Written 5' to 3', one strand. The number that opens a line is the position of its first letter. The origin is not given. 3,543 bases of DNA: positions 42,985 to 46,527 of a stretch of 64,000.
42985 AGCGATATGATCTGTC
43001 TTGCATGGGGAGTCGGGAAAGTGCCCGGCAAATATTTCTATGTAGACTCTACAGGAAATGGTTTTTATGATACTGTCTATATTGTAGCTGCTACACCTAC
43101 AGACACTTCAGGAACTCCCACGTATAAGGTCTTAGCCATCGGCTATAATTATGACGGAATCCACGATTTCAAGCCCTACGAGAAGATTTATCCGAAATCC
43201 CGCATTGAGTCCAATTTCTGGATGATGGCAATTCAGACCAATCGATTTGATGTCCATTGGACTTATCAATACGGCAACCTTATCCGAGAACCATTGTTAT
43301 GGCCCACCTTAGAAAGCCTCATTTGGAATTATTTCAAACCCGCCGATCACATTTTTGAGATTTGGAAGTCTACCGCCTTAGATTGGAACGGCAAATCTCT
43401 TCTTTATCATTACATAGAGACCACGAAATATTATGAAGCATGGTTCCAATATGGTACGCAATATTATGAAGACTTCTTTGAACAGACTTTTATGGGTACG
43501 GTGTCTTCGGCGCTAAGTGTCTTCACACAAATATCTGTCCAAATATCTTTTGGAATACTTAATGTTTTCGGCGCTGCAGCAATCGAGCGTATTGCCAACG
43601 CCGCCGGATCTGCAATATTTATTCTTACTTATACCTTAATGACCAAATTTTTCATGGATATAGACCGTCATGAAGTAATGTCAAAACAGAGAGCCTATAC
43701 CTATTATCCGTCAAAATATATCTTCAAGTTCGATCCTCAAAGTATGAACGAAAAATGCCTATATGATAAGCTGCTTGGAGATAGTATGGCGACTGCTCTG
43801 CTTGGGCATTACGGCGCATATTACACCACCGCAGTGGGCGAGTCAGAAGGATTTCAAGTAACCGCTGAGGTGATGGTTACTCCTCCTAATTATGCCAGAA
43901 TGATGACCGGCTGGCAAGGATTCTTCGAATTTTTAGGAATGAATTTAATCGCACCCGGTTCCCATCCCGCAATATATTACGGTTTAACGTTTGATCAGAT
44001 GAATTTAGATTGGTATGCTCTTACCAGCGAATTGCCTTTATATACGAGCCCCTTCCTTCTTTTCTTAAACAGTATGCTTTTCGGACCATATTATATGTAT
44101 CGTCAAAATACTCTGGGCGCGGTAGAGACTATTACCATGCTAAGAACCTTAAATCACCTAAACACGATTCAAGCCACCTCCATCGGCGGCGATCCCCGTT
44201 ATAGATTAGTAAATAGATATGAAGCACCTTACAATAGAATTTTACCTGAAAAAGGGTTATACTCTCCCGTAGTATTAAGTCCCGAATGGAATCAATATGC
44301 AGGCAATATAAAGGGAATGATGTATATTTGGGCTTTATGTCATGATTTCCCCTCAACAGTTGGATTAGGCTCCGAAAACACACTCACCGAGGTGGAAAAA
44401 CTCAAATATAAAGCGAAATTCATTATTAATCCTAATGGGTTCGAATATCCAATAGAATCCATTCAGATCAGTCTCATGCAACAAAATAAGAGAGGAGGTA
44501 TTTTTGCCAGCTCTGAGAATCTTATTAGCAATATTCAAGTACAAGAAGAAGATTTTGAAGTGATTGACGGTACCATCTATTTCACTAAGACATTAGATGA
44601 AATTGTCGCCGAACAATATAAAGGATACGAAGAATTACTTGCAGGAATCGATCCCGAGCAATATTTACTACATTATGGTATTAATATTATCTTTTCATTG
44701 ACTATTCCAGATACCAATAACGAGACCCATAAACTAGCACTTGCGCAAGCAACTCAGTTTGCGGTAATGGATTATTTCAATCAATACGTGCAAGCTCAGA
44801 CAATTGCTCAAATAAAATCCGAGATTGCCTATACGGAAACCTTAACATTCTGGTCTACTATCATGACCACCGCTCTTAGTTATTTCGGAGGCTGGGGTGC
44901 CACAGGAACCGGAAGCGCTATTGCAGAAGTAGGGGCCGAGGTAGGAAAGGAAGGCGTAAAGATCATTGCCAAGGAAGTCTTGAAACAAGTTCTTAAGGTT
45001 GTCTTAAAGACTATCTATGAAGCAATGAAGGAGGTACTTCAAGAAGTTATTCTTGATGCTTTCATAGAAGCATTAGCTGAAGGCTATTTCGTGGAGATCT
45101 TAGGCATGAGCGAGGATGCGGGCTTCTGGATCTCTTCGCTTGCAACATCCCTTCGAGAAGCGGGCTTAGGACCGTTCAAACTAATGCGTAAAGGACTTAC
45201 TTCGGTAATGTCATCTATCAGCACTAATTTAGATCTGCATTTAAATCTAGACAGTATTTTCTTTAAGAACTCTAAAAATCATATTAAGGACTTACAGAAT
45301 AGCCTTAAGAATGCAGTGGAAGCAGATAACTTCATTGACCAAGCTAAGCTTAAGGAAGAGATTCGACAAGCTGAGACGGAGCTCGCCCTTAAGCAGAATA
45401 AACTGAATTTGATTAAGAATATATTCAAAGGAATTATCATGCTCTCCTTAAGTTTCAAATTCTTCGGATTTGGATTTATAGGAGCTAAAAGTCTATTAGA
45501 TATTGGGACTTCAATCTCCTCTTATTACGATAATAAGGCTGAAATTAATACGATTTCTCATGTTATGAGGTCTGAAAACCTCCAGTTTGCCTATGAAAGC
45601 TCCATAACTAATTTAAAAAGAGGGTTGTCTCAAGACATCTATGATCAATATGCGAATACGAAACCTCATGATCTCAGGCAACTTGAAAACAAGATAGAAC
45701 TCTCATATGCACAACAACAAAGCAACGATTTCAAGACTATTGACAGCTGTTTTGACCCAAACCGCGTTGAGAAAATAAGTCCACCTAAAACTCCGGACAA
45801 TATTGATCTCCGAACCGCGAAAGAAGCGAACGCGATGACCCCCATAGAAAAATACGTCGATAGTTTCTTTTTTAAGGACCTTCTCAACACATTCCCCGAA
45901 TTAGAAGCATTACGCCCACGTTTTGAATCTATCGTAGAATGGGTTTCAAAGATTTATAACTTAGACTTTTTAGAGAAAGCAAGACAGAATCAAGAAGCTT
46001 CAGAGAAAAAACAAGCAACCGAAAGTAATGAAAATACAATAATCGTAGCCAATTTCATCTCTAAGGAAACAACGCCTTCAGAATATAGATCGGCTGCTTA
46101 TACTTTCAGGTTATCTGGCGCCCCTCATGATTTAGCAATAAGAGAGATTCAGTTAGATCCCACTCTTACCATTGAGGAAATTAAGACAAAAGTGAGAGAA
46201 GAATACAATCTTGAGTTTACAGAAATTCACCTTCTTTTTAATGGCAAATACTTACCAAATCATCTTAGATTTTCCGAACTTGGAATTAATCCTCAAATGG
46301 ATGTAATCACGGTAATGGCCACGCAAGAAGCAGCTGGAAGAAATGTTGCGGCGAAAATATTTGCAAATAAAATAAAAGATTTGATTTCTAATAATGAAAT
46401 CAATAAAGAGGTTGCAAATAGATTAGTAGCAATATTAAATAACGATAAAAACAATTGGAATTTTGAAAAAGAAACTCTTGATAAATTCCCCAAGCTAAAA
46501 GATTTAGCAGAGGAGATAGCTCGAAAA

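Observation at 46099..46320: A ubiquitin-like beta-grasp domain embedded in the tail of the giant protein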

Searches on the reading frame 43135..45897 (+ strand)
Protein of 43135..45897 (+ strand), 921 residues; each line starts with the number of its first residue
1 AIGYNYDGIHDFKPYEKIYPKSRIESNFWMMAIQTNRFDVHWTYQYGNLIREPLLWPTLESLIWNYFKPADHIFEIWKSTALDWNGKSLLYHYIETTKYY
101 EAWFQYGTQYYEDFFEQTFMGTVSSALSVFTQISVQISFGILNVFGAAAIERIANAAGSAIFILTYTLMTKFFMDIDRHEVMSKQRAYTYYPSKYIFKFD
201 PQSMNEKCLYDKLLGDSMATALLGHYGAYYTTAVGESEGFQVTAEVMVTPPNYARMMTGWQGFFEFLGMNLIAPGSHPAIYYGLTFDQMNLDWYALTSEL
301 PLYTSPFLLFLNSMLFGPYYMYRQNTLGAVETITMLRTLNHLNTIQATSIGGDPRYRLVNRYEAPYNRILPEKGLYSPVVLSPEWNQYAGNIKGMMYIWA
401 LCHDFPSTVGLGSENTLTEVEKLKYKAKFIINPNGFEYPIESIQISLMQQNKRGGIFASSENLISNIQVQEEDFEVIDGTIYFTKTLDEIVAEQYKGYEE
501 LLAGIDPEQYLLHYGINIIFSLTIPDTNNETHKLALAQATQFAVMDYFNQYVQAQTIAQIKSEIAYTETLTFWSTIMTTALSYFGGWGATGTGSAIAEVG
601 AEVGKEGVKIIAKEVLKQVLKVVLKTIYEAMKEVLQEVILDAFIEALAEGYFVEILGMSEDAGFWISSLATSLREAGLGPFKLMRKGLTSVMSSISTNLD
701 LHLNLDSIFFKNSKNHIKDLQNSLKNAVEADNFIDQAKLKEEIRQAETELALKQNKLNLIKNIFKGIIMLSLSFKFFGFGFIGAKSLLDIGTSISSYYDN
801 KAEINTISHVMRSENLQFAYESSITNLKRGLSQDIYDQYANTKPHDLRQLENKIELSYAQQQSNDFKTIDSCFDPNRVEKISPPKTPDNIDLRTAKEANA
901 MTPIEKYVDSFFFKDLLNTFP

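Call 68: find_homologous_proteins(query=window:43135-45897:+, max_evalue=0.001)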
Query window:43135-45897:+ (921 aa): 15 proteins with E <= 0.001 among 7274 candidates.
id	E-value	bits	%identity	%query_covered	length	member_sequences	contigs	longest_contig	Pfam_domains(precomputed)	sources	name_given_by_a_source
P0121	0.0e+0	1151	70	79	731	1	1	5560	-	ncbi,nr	ncbi:MAG: membrane protein of unknown function [Promethearchaeota archaeon]|nr:MAG: membrane protein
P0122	6.1e-141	490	46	64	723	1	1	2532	-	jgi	jgi:hypothetical protein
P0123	1.9e-134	468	36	86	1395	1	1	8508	-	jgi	jgi:hypothetical protein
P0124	2.4e-125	438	36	79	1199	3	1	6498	-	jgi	-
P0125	6.3e-116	407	37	86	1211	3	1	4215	-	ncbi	ncbi:hypothetical protein LCGC14_1406410, partial [marine sediment metagenome]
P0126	4.2e-108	381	37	72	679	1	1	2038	-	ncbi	ncbi:hypothetical protein LCGC14_2101470, partial [marine sediment metagenome]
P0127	7.0e-103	364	34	85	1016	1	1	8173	-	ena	-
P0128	2.9e-97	345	38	58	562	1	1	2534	-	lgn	-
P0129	6.8e-97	344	37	76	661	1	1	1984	-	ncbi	ncbi:hypothetical protein LCGC14_2134220, partial [marine sediment metagenome]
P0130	3.8e-93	332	38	61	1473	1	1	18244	-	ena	-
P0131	1.1e-88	317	31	87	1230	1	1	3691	-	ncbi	ncbi:hypothetical protein LCGC14_1515400, partial [marine sediment metagenome]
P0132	1.7e-87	313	32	83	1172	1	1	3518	-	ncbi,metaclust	ncbi:hypothetical protein LCGC14_1555860, partial [marine sediment metagenome]|metaclust:status=acti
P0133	1.2e-72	264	35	55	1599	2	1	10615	-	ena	-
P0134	2.8e-56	210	38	42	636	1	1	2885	-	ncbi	ncbi:hypothetical protein LCGC14_1734960, partial [marine sediment metagenome]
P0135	3.2e-20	90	26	74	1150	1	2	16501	-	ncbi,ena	-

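Call 71: find_encoding_contigs(protein=P0121, flank=10000, max_places=2)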
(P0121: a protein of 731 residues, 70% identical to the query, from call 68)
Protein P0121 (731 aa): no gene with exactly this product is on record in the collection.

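Call 72: find_encoding_contigs(protein=P0122, flank=10000, max_places=2)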
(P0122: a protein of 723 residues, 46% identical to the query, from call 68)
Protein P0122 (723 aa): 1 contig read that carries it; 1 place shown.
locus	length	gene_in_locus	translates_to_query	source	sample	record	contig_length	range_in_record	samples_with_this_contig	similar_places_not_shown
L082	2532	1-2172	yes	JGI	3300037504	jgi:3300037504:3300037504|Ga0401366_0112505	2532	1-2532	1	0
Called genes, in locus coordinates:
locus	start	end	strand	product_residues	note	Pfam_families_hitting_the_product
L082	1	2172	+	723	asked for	?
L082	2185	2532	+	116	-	?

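Call 74: find_encoding_contigs(protein=P0130, flank=10000, max_places=2)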
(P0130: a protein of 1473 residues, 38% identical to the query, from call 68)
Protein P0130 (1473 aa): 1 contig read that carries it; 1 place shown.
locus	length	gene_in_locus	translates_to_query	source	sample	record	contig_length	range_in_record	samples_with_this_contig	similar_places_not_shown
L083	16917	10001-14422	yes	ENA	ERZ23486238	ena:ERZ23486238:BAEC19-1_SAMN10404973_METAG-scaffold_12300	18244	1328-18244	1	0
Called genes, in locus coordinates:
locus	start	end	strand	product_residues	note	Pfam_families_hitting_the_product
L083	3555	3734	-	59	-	-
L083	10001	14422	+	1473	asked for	-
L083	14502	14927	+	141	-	-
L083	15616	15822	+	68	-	-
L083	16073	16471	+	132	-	PF21849:DUF6908, PF06853:DUF1249 (weak)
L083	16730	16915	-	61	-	?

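Call 75: find_encoding_contigs(protein=P0123, flank=10000, max_places=2)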
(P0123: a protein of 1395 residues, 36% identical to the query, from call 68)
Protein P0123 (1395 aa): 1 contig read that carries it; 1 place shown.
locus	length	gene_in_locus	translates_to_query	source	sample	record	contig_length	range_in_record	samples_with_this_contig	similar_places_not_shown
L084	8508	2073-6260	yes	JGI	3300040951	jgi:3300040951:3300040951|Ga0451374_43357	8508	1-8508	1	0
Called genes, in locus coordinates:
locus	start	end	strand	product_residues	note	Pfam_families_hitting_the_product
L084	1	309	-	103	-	?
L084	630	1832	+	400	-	-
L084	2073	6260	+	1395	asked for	-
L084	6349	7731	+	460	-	-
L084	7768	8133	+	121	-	-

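Call 76: find_encoding_contigs(protein=P0124, flank=10000, max_places=2)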
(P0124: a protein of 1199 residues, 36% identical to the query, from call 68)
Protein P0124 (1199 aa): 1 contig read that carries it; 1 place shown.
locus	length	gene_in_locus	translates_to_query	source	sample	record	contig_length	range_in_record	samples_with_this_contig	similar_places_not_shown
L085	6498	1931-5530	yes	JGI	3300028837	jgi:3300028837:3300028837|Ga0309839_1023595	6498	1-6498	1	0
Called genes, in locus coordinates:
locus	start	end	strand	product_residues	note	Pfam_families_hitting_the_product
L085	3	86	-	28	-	?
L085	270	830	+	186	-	PF14196:ATC_hydrolase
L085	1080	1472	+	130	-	PF03259:Robl_LC7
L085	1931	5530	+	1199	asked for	-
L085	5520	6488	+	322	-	-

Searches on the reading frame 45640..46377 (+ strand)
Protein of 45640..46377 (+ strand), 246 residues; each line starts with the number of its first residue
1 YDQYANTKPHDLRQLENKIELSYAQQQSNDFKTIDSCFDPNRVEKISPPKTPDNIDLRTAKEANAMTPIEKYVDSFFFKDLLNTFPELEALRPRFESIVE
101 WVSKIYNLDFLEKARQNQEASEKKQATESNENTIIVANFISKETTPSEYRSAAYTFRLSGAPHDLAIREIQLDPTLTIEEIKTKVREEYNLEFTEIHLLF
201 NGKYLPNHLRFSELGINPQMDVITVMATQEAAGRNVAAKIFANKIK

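Call 65: find_related_loci(query=A5, collection=metagenome_contigs, flank=10000)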
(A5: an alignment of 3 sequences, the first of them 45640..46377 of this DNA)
Query A5 (246 aa) in metagenome_contigs; peptide patterns used: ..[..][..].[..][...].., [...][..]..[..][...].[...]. (x = any residue, [..] = any of these).
600 stretches matched a pattern, but none encodes a relative of the query by tblastn (E <= 1e-3).
